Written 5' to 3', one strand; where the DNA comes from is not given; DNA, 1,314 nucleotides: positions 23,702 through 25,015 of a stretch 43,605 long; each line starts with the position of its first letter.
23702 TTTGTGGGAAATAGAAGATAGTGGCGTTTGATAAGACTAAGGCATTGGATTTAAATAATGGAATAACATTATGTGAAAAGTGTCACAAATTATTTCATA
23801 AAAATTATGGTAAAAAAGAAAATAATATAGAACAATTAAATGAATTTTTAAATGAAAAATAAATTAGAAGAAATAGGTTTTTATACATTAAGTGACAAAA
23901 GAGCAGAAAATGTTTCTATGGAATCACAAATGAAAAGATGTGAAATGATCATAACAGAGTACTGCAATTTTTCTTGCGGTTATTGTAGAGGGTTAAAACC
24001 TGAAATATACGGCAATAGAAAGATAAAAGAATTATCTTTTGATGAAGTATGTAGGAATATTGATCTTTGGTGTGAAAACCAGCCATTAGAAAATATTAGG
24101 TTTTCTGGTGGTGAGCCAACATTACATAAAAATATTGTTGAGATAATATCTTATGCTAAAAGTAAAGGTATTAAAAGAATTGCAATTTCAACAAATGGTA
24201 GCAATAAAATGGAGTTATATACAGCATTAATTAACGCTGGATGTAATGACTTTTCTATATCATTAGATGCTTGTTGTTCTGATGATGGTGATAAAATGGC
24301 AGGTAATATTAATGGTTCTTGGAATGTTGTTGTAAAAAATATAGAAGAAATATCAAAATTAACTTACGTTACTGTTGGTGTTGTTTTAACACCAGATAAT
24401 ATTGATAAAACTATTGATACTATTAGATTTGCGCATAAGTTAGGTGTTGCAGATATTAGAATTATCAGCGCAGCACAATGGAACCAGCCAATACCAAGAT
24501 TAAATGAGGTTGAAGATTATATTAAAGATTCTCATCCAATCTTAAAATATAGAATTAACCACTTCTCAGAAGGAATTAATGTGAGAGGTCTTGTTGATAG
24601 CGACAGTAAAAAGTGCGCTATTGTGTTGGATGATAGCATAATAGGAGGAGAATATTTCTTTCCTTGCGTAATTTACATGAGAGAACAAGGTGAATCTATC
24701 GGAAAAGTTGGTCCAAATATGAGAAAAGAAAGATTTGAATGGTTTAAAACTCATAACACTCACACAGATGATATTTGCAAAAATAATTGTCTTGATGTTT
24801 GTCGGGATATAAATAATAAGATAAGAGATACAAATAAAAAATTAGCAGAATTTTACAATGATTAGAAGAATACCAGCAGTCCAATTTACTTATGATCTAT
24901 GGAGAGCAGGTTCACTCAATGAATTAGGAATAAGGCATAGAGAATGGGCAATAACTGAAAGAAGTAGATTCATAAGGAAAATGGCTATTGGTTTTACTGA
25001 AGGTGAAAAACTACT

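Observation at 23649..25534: Radical SAM / hypothetical / minimal GGDEF three-gene operon seeded next to an HNH endonuclease remnant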

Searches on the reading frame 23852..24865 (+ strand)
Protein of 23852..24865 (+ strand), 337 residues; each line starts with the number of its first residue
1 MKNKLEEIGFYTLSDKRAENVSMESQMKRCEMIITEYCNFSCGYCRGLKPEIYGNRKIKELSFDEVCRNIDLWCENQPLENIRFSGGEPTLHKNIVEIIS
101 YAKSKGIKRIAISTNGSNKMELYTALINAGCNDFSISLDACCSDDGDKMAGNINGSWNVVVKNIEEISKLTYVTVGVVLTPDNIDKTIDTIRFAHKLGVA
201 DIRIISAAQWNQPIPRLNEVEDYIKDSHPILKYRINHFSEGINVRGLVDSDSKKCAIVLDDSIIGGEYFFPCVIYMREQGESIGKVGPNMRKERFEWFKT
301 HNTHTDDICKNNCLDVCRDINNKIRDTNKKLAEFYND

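Call 3: search_protein_families(library=pfam, proteins=[window:23852-24865:+], max_evalue=1)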
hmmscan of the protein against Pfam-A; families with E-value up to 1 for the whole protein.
window:23852-24865:+ (337 aa): 4 families
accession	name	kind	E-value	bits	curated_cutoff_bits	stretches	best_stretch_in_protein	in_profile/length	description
PF04055.27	Radical_SAM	-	3.1e-22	80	29.5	1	32-194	1-166/166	Radical SAM superfamily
PF13353.11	Fer4_12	-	0.00026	21.7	22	1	33-158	10-133/137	4Fe-4S single cluster domain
PF06265.16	YutD-like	-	0.027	15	25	1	4-44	44-81/85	Putative antitoxin YutD-like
PF00702.32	Hydrolase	-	0.031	15.1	26.4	1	87-146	95-151/191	haloacid dehalogenase-like hydrolase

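Call 4: search_protein_families(library=ncbifam, proteins=[window:23852-24865:+], max_evalue=1)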
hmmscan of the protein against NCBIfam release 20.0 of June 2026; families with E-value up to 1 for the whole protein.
window:23852-24865:+ (337 aa): 71 families (the best 25 are shown)
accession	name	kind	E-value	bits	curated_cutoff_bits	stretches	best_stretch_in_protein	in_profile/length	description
TIGR02666.1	moaA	equivalog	1.8e-24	86.3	284.05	1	32-208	14-193/336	GTP 3',8-cyclase MoaA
TIGR02668.1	moaA_archaeal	equivalog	9e-21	74.1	325.25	1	30-232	12-208/303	GTP 3',8-cyclase MoaA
TIGR04317.1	W_rSAM_matur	equivalog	1.1e-19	70.8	380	1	27-206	3-183/349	tungsten cofactor oxidoreductase radical SAM maturase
NF001199.0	PRK00164.2-1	equivalog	3.4e-19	69.1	231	1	30-245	14-223/308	GTP 3',8-cyclase MoaA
NF045702.1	rSAM_GDGT_ether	equivalog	6.5e-18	64.6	450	1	31-196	89-255/486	tetraether lipid synthase Tes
NF047865.1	rSAM_PapB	equivalog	1.6e-16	60.4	340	1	31-321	6-320/330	PapB family radical SAM/SPASM ranthipeptide maturase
TIGR04545.1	rSAM_ahbD_hemeb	equivalog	2.2e-15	57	500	1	34-204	6-172/339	heme b synthase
TIGR03962.1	mycofact_rSAM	equivalog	4e-15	55.8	265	1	34-204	18-182/339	mycofactocin radical SAM maturase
TIGR04053.2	TIGR04053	equivalog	1e-13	51.3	395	1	34-200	14-179/366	TIGR04053 family radical SAM/SPASM domain-containing protein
NF038332.1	rSAM_rare_HxsC4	exception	1.2e-13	50.9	500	1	23-202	9-189/335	radical SAM protein HxsC4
NF045574.1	sacti_mat_StsB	exception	1.8e-13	50.1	625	1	14-208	82-270/466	StsB family radical SAM/SPASM domain sactipeptide maturase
NF045646.2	rSAM_Se_TrsS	equivalog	1.9e-13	49.8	490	1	30-194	86-251/441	radical SAM (seleno)protein TrsS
NF038283.1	viperin_w_prok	equivalog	3.7e-13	49.3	180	1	34-166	8-142/281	viperin family antiviral radical SAM protein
TIGR04055.1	rSAM_NirJ2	equivalog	9.8e-13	48.3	500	1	35-198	7-165/326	putative heme d1 biosynthesis radical SAM protein NirJ2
TIGR04347.1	pseudo_SAM_Halo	equivalog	1.9e-12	47.2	525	1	11-191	19-196/390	TIGR04347 family pseudo-SAM/SPASM protein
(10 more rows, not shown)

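Call 5: search_protein_families(library=phrogs, proteins=[window:23852-24865:+], max_evalue=0.01)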
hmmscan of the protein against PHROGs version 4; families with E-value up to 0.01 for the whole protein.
window:23852-24865:+ (337 aa): 7 families
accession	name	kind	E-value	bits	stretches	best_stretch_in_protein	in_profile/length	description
phrog_13987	-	other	1.2e-15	58.6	1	24-200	10-166/274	radical SAM domain-containing protein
phrog_1802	-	other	9.6e-13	48.8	1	22-235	38-274/556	radical SAM domain-containing protein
phrog_21308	-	other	3e-11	43.1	1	25-119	410-503/735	radical SAM domain-containing protein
phrog_14086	-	other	2.5e-07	31.4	1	13-148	72-207/353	radical SAM domain-containing protein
phrog_2076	-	moron, auxiliary metabolic gene and host takeover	7.7e-07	29.8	1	37-210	40-210/247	QueE-like radical SAM domain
phrog_16999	-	other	0.00011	22.9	1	30-128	13-108/288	Fe-S oxidoreductase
phrog_626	-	DNA, RNA and nucleotide metabolism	0.0095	16.5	0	34-103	22-90/164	anaerobic ribonucleotide reductase small subunit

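Call 6: search_protein_families(library=padloc, proteins=[window:23852-24865:+], max_evalue=0.1)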
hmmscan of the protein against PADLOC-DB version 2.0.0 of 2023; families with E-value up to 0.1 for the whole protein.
window:23852-24865:+ (337 aa): 3 families
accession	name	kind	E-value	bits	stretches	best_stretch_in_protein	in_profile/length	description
PDLC02903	pVip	-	3.5e-17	60.7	1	32-169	4-130/257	Viperins not associated with kinases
PDLC02904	pVip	-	5e-15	53.7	1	34-166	9-135/262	Viperins associated with kinases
PDLC02905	pVip-kinase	-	8e-06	23.4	1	34-156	188-309/474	Viperin-kinase fusion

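Call 9: search_dna_similar(query=window:23852-24865:+, collection=phages, mode=protein, max_rows=25)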
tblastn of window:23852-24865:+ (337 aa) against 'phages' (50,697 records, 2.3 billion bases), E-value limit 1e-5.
Records with a match: 16; places in all: 16; records where one place covers at least 80% of the query: 2.
Best place of each record, by identity: 60-80% 2; <60% 14.
By first word of the organism name: Listeria 4; uncultured 3; Bacteriophage 3; Acinetobacter 2; Staphylococcus 2; Stenotrophomonas 1; Escherichia 1.
By host as written in the record: - 8; Listeria monocytogenes 4; Staphylococcus aureus 2; Stenotrophomonas maltophilia 1; Escherichia coli c1a 1.
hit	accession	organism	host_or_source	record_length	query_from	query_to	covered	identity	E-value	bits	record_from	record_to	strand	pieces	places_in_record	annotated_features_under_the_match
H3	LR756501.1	uncultured phage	metagenomic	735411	5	331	97%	63.3%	2e-136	433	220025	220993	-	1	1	record has no annotation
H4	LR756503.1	uncultured phage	metagenomic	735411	5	331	97%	63.3%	2e-136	433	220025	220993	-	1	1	record has no annotation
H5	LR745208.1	uncultured phage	metagenomic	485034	75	326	75%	55.2%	2e-90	301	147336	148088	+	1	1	record has no annotation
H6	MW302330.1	Stenotrophomonas phage TS-12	Stenotrophomonas maltophilia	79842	22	253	69%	29.1%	2e-10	68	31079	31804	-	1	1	hypothetical protein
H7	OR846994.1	Listeria phage LM 4-11-1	Listeria monocytogenes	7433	34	246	63%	24.7%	3e-6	55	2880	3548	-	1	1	record has no annotation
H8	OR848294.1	Listeria phage LM 4-14-1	Listeria monocytogenes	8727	34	246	63%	24.7%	3e-6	55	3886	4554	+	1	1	record has no annotation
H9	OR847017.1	Listeria phage LM 4-11-1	Listeria monocytogenes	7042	34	246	63%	24.7%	4e-6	54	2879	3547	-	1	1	record has no annotation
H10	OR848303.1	Listeria phage LM 4-14-1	Listeria monocytogenes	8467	34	246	63%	24.7%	4e-6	54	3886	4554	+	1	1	record has no annotation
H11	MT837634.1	Bacteriophage sp.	human fecal samples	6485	35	234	59%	23.4%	1e-7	59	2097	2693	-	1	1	record has no annotation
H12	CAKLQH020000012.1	Acinetobacter phage MD-2021a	not known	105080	28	140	34%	34.5%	1e-10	69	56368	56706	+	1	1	moaA_1: molybdenum cofactor biosynthesis protein A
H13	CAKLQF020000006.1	Acinetobacter phage MD-2021a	not known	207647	28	140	34%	34.5%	1e-10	69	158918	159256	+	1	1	moaA_1: molybdenum cofactor biosynthesis protein A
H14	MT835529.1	Bacteriophage sp.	human fecal samples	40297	32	149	35%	30.1%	4e-7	58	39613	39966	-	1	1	record has no annotation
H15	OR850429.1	Staphylococcus phage SA 1298 Kay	Staphylococcus aureus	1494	27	140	34%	30.8%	2e-7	58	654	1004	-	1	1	record has no annotation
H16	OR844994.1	Staphylococcus phage SA 1306 Kay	Staphylococcus aureus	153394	27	140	34%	30.8%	3e-7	58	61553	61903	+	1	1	record has no annotation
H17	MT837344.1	Bacteriophage sp.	human fecal samples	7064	31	151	36%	28.0%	6e-7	57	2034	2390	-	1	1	record has no annotation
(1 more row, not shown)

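Call 10: get_annotated_region(hit=H3, flank=6000)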
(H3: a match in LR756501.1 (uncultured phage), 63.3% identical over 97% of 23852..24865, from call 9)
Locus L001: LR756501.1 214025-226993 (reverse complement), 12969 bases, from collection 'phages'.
description: uncultured phage genome assembly, chromosome: 1.
organism: uncultured phage (NCBI taxid 278008)
taxonomy: Viruses; environmental samples
host: -; source: metagenomic; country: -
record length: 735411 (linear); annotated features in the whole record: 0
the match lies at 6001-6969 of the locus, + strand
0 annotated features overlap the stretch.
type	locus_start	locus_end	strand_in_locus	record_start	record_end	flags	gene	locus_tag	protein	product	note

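Call 11: get_annotated_region(hit=H5, flank=6000)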
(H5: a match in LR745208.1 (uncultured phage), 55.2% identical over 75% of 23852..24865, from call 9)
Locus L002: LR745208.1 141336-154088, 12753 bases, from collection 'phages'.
description: uncultured phage genome assembly, chromosome: 1.
organism: uncultured phage (NCBI taxid 278008)
taxonomy: Viruses; environmental samples
host: -; source: metagenomic; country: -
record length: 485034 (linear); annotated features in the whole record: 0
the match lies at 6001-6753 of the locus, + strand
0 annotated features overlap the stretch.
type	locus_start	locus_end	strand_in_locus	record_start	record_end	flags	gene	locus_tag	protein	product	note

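Call 14: find_homologous_proteins(query=window:23852-24865:+, max_evalue=0.00001)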
Query window:23852-24865:+ (337 aa): 3479 proteins with E <= 0.00001 among 4931 candidates; the best 120 are listed.
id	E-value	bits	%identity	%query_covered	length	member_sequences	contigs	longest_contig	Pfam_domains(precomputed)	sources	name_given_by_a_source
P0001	2.5e-228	775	100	100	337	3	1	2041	PF04055.28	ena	-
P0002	1.2e-189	648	84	98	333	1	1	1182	PF04055.28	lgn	-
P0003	2.6e-187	640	82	99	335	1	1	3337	PF04055.28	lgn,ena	-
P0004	1.2e-185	635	81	99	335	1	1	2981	PF04055.28,PF13353.12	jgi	-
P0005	3.3e-183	626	79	100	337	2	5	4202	PF04055.28,PF13353.12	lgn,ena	-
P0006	3.6e-177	607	80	97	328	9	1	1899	PF04055.28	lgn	-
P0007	1.5e-174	598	79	96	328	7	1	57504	PF04055.28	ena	-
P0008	4.1e-173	593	79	95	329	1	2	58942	PF04055.28,PF13353.12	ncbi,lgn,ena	-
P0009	2.4e-172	591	79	96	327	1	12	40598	PF04055.28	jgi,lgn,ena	-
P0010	2.6e-172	591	80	96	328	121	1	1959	PF04055.28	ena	-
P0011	4.4e-172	590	78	96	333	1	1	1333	PF04055.28,PF13353.12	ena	-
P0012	5.7e-172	590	77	96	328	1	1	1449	PF04055.28,PF13353.12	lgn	-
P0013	1.4e-171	588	75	98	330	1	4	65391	PF04055.28,PF13353.12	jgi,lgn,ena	jgi:molybdenum cofactor biosynthesis enzyme MoaA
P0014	2.4e-171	587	79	96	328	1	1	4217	PF04055.28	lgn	-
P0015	2.9e-171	587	78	97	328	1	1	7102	PF04055.28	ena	-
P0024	5.6e-170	583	79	97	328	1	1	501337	PF04055.28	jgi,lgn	jgi:MoaA/NifB/PqqE/SkfB family radical SAM enzyme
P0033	1.3e-168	579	78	96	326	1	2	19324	PF04055.28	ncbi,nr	ncbi:MAG: radical SAM protein [Candidatus Omnitrophica bacterium]|nr:radical SAM protein [Candidatus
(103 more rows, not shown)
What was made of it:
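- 23852..24865 (+): Radical SAM enzyme of the twitch/SPASM class (337 aa), the slowly evolving core of the module. Hundreds of homologues share 72-84% identity (call 14).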

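Call 16: find_encoding_contigs(protein=P0024, flank=6000, max_places=3)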
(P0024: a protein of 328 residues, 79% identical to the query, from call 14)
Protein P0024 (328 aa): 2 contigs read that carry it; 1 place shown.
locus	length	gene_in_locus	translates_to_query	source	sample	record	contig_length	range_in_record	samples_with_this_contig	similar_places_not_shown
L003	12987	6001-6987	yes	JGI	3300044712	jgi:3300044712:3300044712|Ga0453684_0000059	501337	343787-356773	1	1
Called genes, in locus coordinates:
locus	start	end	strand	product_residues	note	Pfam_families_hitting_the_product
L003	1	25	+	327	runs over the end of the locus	PF04055:Radical_SAM, PF13186:SPASM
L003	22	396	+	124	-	-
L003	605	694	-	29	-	-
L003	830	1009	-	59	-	-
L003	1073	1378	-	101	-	-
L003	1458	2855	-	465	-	-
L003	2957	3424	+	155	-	-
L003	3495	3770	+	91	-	-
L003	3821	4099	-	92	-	-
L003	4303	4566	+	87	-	-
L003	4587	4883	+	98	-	-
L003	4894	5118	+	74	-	-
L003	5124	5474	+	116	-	-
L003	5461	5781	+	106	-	-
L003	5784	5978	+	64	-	-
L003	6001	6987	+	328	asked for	PF04055:Radical_SAM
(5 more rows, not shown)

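Call 17: find_encoding_contigs(protein=P0033, flank=6000, max_places=3)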
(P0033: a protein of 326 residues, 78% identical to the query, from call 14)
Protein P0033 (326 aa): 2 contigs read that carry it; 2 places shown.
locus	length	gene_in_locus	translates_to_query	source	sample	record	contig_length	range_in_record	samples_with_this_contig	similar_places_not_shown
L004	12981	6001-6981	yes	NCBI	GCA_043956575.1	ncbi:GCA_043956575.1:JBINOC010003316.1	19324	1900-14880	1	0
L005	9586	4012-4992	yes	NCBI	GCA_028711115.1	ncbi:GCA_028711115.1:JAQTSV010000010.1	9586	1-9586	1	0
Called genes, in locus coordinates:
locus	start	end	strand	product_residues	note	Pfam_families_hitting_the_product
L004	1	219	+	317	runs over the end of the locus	-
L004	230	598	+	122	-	-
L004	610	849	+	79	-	-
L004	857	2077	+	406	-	PF13175:AAA_15 (weak), PF13476:AAA_23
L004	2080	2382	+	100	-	-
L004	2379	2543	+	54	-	-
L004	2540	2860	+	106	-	-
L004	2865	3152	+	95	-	-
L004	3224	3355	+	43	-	-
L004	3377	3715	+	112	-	-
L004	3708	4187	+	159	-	PF07799:DUF1643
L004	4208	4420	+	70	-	-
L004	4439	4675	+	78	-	-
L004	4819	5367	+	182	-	PF01844:HNH (faint)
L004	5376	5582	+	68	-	-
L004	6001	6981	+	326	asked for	PF04055:Radical_SAM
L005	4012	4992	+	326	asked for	PF04055:Radical_SAM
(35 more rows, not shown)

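Call 18: find_related_loci(query=window:23852-24865:+, collection=viral_contigs, flank=5000)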
Query window:23852-24865:+ (337 aa) in viral_contigs; peptide patterns used: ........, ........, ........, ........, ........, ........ (x = any residue, [..] = any of these).
33 stretches matched a pattern; 28 encode a relative of the query (tblastn E <= 1e-3); 28 distinct loci.
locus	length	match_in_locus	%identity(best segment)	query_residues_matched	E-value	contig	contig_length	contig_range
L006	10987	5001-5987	75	1-329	2e-175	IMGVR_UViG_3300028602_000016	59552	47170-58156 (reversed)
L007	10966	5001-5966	79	5-326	4e-174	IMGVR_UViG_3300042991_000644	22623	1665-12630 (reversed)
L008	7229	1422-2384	79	5-325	1e-173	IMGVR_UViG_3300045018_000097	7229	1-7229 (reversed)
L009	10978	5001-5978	79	5-330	4e-173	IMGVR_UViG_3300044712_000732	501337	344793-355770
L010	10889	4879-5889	75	1-337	8e-171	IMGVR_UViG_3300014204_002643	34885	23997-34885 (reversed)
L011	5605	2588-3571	76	1-328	4e-172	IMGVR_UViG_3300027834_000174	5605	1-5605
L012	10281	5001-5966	76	5-326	4e-169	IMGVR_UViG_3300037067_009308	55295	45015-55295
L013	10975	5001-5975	77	5-329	9e-169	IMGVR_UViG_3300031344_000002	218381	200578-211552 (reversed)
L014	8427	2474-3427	77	5-322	1e-168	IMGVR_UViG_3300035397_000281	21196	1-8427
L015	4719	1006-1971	77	5-326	4e-172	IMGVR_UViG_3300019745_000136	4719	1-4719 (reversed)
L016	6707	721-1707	73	1-329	1e-167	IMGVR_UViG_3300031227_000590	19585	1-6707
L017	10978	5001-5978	71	4-329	3e-162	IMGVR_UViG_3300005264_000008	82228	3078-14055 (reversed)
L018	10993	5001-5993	69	1-331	1e-157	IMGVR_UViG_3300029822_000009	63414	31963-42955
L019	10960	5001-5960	71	4-323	6e-155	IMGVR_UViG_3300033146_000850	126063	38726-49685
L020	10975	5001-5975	68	5-329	1e-150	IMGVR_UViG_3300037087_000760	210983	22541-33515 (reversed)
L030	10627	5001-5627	70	1-209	3e-99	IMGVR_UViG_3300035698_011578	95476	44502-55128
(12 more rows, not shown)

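Call 32: search_solved_structures(query=A2, max_evalue=0.001, show_alignments=2)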
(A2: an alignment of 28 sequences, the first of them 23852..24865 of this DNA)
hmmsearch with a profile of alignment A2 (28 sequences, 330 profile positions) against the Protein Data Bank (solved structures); distinct sequences matched with E-value up to 0.001: 12.
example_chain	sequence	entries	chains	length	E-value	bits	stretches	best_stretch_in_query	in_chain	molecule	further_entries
7tol_A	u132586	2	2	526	1.1e-10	44.3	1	28-194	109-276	glycerol dibiphytanyl glycerol tetraether - macrocyclic archaeol synthase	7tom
1tv7_A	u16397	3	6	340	2.6e-10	43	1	31-142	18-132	Molybdenum cofactor biosynthesis protein A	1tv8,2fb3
2fb2_A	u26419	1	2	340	2.8e-10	42.9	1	31-142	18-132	Molybdenum cofactor biosynthesis protein A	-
5wgg_A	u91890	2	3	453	5.8e-09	38.6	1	15-195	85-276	Radical SAM domain protein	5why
7vob_C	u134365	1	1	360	6.1e-06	28.7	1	35-147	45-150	Cytosylglucuronate decarboxylase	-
7voc_C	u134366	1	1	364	6.2e-06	28.7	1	35-147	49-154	Cytosylglucuronate decarboxylase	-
6efn_A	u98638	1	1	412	1.3e-05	27.6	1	29-195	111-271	Sporulation killing factor maturation protein SkfB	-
7n7h_A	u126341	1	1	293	7.2e-05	25.2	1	33-150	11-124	VIPERIN-LIKE ENZYME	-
6c8v_A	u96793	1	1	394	0.00013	24.4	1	33-205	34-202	Coenzyme PQQ synthesis protein E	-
8wm2_A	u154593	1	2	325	0.00041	22.7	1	31-139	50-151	Fe-S radical SAM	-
6q2p_A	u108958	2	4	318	0.0005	22.4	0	32-166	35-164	Radical S-adenosyl methionine domain-containing protein 2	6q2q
5vsl_A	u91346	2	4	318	0.00051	22.4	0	32-166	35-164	Radical S-adenosyl methionine domain-containing protein 2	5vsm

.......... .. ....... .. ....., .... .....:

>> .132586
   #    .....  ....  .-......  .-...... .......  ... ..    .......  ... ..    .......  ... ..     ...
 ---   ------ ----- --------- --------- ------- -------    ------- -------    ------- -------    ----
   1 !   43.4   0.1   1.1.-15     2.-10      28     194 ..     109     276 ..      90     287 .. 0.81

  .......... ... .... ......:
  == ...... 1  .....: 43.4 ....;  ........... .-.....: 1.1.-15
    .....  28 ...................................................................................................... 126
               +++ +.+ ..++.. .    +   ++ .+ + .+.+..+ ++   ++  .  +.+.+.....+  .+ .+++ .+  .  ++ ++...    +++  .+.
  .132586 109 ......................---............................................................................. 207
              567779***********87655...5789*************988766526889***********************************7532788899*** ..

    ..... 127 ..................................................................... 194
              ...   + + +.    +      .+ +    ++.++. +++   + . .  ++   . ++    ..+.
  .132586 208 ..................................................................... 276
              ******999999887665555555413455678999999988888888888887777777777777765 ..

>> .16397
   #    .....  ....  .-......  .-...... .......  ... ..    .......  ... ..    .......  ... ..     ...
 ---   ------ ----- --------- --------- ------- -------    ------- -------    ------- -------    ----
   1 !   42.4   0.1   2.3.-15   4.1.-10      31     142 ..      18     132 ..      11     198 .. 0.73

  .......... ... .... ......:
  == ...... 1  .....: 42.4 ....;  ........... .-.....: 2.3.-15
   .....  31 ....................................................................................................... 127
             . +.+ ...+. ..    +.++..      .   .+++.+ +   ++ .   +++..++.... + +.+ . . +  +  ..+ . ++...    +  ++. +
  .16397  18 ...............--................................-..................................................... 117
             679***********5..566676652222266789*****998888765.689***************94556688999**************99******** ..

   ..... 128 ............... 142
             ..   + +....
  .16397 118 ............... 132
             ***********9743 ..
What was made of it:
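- Arg83 aligns with MoaA Arg71 (calls 4, 32).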

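Call 37: predict_structure(alignment_id=A2)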
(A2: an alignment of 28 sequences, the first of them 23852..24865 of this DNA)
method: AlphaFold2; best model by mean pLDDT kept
length: 337 residues; sequences in the alignment: 28
mean_pLDDT: 86.0   pTM: 0.86
mean pLDDT of the five models: 86.0, 84.5, 83.9, 83.2, 81.6
residues with pLDDT >= 90: 184; 70-90: 112; 50-70: 33; < 50: 8
segments of 3 or more residues with pLDDT < 50: 39-44
pLDDT, mean of each block of 10 residues (from residue 1): 60 87 88 73 54 76 94 90 78 94 95 88 96 83 64 79 93 89 87 94 80 89 95 91 87 93 89 87 92 95 95 91 94 86
secondary structure, 60 per line:
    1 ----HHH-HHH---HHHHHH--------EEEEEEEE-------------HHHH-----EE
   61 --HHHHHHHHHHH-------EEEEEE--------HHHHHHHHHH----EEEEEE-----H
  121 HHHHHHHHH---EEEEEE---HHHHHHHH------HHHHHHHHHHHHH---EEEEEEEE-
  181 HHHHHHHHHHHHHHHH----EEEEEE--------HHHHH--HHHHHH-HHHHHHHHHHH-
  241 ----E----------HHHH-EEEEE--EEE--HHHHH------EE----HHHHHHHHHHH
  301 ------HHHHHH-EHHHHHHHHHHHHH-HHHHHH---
elements in order: H15-20 E29-36 H50-53 H63-73 E81-86 H95-104 E109-114 H120-129 E133-138 H142-149 H156-168 E172-179 H181-196 E201-206 H215-219 H222-227 H229-239 H256-259 E261-265 E268-270 H273-277 H290-300 H307-312 H315-327 H329-334
